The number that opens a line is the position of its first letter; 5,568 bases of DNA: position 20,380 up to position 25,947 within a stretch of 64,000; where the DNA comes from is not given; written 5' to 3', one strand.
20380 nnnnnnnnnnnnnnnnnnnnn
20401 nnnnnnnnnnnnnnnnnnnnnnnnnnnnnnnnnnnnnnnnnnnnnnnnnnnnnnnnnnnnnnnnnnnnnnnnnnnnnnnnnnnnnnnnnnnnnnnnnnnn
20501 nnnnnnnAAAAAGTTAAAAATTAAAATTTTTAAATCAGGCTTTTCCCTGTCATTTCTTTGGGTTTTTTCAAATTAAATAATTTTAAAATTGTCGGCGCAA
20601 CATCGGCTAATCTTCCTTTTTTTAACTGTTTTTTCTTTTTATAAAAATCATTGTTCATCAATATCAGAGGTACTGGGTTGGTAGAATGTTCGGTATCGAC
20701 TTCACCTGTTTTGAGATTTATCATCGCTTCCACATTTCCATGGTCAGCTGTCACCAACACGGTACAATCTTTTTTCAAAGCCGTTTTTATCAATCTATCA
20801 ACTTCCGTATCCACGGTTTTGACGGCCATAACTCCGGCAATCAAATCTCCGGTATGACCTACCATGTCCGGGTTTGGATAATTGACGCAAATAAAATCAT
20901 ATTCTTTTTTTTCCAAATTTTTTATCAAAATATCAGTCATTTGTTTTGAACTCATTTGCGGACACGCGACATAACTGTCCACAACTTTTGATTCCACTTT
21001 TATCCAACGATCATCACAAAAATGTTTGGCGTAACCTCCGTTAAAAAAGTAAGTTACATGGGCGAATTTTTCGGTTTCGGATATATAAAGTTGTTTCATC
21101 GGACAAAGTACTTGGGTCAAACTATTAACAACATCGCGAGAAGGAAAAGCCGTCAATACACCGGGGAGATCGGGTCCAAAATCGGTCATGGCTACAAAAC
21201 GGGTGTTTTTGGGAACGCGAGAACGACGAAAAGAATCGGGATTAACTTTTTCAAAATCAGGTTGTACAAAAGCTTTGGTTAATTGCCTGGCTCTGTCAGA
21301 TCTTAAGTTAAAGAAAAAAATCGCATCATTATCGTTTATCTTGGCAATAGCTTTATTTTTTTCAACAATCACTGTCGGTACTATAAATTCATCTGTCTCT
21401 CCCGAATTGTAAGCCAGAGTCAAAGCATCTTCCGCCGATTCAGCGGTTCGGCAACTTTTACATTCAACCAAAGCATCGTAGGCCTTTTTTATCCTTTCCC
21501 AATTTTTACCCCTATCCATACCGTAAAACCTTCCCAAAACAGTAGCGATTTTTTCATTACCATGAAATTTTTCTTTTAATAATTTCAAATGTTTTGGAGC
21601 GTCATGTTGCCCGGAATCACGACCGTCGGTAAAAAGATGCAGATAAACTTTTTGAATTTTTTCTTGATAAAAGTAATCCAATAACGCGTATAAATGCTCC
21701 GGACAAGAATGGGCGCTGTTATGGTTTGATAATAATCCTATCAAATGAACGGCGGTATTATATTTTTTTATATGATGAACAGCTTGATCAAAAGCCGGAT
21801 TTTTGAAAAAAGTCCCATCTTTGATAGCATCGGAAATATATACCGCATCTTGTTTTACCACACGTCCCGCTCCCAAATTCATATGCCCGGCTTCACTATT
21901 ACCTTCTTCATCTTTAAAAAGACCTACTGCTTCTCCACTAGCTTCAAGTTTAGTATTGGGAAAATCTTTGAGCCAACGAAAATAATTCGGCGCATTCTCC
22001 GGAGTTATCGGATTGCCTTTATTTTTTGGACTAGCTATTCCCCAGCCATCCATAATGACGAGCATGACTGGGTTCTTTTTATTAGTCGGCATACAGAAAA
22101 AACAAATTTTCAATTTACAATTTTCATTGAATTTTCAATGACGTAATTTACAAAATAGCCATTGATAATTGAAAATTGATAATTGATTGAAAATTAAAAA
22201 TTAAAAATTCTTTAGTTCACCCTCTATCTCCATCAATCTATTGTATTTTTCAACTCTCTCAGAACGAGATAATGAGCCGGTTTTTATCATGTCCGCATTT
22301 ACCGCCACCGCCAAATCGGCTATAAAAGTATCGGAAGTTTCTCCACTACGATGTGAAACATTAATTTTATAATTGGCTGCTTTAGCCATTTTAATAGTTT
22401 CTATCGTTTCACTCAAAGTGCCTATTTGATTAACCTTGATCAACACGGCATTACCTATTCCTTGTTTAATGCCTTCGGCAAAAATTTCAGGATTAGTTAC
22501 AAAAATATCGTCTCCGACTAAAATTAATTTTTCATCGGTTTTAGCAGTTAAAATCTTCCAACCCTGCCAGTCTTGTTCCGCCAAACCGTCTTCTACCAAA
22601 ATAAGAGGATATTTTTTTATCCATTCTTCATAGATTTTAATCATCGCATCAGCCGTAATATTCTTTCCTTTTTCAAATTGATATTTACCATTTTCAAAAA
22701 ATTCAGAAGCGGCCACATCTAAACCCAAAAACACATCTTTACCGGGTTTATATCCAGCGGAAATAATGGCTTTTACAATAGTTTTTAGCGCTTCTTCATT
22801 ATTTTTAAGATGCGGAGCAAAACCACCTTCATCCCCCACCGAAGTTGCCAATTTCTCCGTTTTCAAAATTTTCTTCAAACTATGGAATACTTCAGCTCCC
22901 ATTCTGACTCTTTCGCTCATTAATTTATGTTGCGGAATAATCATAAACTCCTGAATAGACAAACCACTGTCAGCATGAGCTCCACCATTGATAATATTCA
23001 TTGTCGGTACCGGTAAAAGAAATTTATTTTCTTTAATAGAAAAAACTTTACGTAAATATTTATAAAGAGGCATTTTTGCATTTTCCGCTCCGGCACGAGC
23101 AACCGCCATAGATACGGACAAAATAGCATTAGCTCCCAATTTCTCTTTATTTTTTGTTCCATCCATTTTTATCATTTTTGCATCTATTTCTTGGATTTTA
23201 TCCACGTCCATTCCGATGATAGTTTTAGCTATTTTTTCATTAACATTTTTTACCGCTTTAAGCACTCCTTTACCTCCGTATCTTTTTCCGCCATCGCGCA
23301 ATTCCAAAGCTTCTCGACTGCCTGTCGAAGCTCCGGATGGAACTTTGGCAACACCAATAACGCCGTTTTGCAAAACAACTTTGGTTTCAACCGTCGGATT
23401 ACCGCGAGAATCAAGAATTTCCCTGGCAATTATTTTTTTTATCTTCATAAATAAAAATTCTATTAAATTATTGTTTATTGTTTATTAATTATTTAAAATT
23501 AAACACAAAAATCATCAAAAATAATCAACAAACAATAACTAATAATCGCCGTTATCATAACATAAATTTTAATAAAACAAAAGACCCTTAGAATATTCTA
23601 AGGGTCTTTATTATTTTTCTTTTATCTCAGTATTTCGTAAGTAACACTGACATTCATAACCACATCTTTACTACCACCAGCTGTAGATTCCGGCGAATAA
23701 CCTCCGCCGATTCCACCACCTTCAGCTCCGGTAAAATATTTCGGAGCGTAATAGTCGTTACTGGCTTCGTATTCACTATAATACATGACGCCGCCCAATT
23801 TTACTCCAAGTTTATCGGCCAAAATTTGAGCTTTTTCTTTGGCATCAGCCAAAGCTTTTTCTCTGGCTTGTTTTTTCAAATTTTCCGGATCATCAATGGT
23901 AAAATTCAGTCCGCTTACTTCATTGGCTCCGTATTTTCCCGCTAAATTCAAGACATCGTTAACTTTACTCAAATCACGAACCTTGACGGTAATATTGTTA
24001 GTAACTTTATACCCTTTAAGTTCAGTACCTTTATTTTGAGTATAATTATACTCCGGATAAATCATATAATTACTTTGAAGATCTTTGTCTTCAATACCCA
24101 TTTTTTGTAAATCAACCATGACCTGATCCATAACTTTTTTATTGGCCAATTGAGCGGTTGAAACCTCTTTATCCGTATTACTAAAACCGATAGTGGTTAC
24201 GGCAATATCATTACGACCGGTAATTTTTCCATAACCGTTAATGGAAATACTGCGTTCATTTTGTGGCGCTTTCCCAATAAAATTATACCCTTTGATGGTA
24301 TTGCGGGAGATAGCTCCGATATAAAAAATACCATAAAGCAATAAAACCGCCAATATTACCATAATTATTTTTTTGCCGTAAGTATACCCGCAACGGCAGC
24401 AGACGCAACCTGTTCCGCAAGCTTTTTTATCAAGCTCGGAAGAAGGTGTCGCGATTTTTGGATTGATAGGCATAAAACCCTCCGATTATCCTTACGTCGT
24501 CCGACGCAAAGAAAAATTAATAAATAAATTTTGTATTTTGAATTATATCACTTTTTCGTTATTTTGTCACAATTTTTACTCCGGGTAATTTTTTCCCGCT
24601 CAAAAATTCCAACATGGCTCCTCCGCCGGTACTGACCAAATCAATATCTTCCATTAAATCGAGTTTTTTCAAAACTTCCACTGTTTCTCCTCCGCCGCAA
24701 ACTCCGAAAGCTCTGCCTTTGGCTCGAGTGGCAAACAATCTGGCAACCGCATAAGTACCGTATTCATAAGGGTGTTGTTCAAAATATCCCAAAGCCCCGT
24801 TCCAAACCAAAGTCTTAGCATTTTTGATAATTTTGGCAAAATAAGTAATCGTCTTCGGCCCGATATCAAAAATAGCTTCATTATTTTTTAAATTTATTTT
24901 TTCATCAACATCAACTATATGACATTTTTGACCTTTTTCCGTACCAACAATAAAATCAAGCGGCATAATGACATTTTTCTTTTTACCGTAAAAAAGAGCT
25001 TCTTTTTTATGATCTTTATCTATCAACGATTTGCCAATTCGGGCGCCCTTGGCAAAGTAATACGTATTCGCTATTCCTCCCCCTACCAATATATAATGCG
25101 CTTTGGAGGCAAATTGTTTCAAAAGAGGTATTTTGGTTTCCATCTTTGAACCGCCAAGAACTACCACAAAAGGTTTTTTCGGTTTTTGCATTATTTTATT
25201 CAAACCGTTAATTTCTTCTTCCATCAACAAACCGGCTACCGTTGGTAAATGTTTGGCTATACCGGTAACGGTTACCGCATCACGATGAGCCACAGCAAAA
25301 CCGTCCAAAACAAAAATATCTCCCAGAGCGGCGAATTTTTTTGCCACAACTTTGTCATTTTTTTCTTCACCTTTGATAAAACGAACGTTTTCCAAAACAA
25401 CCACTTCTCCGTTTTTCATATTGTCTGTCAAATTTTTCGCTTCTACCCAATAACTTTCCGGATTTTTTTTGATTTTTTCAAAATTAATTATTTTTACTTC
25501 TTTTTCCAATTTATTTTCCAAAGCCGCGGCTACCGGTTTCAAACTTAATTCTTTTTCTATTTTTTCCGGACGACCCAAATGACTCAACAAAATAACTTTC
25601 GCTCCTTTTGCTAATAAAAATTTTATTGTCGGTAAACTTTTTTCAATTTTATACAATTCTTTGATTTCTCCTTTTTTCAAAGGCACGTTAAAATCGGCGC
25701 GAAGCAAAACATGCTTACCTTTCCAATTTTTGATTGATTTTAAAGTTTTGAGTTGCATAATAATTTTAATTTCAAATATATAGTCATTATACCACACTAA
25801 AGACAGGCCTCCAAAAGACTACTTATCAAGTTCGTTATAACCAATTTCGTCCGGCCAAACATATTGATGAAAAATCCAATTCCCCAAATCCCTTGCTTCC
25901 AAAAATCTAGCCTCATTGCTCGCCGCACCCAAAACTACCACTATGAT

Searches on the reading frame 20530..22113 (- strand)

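Call 37: search_protein_families(library=pfam, proteins=[window:20530-22113:-], max_evalue=0.00001)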
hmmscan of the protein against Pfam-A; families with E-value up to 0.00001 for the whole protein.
window:20530-22113:- (527 aa): 4 families
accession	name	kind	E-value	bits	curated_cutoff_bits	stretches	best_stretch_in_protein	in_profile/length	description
PF06415.18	iPGM_N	-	1.8e-67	227.4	27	1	93-312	1-215/217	BPG-independent PGAM N-terminus (iPGM_N)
PF01676.23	Metalloenzyme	-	1.2e-64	218.7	24.3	1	15-517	2-252/252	Metalloenzyme superfamily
PF01663.27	Phosphodiest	-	3e-07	30.8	23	1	354-464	106-225/342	Type I phosphodiesterase / nucleotide pyrophosphatase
PF00884.28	Sulfatase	-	6.7e-06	26.1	25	0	430-514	209-300/301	Sulfatase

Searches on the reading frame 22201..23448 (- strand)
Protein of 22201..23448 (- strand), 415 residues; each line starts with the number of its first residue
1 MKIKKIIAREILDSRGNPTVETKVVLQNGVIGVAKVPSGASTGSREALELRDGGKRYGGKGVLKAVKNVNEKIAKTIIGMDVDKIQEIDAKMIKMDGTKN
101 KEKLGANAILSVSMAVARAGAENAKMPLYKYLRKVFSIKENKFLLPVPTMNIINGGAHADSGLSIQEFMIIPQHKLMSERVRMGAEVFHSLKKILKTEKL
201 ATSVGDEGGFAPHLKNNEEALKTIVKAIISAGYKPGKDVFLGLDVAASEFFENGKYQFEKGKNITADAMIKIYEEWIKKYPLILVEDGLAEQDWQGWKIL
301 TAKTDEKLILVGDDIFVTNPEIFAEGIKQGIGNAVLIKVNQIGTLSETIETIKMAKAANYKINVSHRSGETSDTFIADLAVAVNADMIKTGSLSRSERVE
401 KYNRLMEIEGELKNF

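Call 37: search_protein_families(library=pfam, proteins=[window:22201-23448:-], max_evalue=0.00001)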
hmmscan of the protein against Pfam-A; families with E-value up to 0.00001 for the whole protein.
window:22201-23448:- (415 aa): 2 families
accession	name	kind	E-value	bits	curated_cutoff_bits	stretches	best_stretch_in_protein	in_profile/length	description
PF00113.28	Enolase_C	-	1.3e-108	363.3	21.5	1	143-413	2-282/296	Enolase, C-terminal TIM barrel domain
PF03952.21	Enolase_N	-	2.4e-58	196.4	35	1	3-132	1-131/131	Enolase, N-terminal domain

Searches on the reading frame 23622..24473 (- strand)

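Call 37: search_protein_families(library=pfam, proteins=[window:23622-24473:-], max_evalue=0.00001)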
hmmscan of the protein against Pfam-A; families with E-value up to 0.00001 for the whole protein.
window:23622-24473:- (283 aa): 1 family
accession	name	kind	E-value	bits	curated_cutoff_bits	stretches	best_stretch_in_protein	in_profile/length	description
PF04402.19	SIMPL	-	5.4e-45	154.6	25.2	1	76-279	1-205/205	Protein of unknown function (DUF541)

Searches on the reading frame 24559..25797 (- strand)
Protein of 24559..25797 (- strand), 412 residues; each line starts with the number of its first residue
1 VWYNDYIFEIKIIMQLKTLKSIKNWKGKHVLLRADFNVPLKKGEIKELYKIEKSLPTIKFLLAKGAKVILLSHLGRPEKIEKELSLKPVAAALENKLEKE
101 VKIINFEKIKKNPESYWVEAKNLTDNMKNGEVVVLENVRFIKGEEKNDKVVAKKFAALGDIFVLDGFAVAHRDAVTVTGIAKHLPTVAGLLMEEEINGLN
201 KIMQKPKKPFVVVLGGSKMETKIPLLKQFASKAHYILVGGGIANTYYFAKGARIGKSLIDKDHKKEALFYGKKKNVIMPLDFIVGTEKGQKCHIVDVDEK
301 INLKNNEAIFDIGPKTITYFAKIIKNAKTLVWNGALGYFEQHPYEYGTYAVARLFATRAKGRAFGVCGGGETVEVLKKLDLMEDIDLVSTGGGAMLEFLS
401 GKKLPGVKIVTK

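Call 37: search_protein_families(library=pfam, proteins=[window:24559-25797:-], max_evalue=0.00001)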
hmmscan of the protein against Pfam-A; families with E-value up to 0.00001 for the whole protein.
window:24559-25797:- (412 aa): 1 family
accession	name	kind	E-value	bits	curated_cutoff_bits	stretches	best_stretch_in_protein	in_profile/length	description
PF00162.24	PGK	-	1.7e-119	399.6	27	1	24-402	5-379/379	Phosphoglycerate kinase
